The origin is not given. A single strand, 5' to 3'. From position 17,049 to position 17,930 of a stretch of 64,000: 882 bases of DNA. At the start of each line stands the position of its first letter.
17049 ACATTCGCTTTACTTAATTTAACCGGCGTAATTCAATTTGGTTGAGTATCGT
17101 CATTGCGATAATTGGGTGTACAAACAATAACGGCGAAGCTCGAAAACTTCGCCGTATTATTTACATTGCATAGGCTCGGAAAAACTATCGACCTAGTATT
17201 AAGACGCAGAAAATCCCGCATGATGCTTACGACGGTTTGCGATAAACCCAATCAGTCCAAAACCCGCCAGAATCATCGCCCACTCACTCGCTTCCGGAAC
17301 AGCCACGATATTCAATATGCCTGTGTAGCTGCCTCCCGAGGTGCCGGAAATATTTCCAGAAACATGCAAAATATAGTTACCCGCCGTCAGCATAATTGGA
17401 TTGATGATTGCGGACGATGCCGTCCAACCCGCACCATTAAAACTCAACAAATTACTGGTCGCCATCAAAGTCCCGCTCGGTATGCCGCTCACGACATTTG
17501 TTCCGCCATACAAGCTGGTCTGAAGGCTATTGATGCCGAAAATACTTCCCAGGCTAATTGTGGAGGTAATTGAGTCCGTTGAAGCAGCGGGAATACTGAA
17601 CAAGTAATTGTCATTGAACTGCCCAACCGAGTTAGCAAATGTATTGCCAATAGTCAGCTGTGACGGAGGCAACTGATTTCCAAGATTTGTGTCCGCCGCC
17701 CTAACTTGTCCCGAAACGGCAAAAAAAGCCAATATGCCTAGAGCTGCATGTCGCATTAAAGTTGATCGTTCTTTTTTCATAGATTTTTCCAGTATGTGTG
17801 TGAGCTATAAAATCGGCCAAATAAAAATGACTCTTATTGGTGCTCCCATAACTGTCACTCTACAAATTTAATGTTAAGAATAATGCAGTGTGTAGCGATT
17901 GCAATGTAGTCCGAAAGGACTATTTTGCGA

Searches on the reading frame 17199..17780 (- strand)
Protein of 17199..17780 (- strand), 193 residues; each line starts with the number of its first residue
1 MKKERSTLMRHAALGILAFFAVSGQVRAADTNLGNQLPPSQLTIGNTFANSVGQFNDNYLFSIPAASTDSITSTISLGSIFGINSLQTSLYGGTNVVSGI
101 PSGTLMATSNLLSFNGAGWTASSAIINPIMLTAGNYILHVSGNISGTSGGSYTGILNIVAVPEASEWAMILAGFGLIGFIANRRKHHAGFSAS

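Call 6: search_protein_families(library=pfam, proteins=[window:17199-17780:-], max_evalue=0.1)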
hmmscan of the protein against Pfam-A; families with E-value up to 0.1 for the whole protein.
window:17199-17780:- (193 aa): 1 family
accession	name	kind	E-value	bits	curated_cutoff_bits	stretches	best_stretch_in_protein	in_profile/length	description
PF07589.16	PEP-CTERM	-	0.00038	20.9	20.7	1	160-185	1-24/24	PEP-CTERM motif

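Call 7: search_protein_families(library=ncbifam, proteins=[window:17199-17780:-], max_evalue=0.1)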
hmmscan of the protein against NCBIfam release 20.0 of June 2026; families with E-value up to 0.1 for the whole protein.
window:17199-17780:- (193 aa): 6 families
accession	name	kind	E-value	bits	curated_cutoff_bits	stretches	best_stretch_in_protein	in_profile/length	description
NF038126.1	PEP_CTERM_FxDxF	subfamily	3.5e-27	95.6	50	1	21-184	9-165/165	FxDxF family PEP-CTERM protein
NF035944.1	PEPxxWA-CTERM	domain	2.1e-06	27.5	35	1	161-184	1-24/24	PEPxxWA-CTERM sorting domain-containing protein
NF038129.1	PEP_NF038129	equivalog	1.1e-05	25.4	65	1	148-184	158-194/194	NF038129 family PEP-CTERM protein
NF038119.1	PEP_CTERM_MHFG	equivalog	4.5e-05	23.9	100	1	156-185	231-260/260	MHFG family PEP-CTERM protein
NF038124.1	PEP_CTERM_TLD_A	exception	0.0081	15.8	100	1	156-185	206-235/235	PEP_CTERM-anchored TLD domain-containing protein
NF038120.1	PEP_CTERM_QFxxD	subfamily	0.013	15.4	80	1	157-185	189-215/215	NF038120 family PEP-CTERM protein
